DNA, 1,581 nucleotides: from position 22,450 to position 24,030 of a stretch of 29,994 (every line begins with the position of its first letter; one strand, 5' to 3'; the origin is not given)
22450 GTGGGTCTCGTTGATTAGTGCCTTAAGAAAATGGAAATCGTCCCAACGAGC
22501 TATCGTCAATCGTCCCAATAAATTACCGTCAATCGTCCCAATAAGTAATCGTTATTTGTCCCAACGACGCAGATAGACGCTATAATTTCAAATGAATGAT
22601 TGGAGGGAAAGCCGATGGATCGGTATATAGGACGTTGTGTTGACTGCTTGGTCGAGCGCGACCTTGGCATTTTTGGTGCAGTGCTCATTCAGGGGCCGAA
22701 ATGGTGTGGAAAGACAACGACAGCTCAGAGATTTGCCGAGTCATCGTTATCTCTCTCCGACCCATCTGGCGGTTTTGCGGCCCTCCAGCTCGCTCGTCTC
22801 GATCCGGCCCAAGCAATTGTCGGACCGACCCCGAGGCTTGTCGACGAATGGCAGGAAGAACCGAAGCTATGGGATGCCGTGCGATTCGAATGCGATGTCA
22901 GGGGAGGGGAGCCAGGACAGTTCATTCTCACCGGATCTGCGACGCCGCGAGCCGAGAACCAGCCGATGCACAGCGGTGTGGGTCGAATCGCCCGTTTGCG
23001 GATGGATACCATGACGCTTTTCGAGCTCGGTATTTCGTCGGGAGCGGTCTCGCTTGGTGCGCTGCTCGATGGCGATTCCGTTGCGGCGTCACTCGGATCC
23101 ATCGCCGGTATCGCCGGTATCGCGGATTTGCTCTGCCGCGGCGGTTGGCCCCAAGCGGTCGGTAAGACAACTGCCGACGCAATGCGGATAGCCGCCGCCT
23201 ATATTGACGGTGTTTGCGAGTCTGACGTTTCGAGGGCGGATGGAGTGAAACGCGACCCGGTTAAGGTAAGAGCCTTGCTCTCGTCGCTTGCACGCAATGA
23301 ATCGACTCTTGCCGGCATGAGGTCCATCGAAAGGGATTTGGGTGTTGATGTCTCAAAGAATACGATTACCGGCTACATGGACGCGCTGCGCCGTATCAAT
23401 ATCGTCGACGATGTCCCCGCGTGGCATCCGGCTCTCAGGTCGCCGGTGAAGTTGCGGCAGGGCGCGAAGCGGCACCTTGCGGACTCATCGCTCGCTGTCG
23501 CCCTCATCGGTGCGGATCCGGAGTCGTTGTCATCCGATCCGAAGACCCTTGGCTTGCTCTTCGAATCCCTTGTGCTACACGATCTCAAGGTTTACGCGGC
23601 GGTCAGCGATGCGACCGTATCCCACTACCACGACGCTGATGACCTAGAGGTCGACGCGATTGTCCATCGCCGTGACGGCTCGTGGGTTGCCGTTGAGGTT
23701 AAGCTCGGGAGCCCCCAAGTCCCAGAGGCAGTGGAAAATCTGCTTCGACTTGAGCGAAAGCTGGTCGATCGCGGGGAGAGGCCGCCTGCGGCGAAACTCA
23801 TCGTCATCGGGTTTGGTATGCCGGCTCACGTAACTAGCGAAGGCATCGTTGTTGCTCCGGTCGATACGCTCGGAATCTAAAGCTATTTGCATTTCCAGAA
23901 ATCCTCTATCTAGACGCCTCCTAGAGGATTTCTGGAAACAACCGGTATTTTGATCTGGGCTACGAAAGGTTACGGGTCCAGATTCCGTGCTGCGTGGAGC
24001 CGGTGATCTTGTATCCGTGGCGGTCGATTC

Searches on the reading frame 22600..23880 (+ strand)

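Call 10: search_protein_families(library=pfam, proteins=[window:22600-23880:+], max_evalue=0.01)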
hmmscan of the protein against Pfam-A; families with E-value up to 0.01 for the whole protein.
window:22600-23880:+ (426 aa): 2 families
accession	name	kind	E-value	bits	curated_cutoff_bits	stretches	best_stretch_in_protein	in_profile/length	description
PF13635.12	DUF4143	-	9.7e-31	107.1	28.1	1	207-369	1-159/160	Domain of unknown function (DUF4143)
PF13173.12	AAA_14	-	1.3e-09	38.5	27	1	27-142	4-127/129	AAA domain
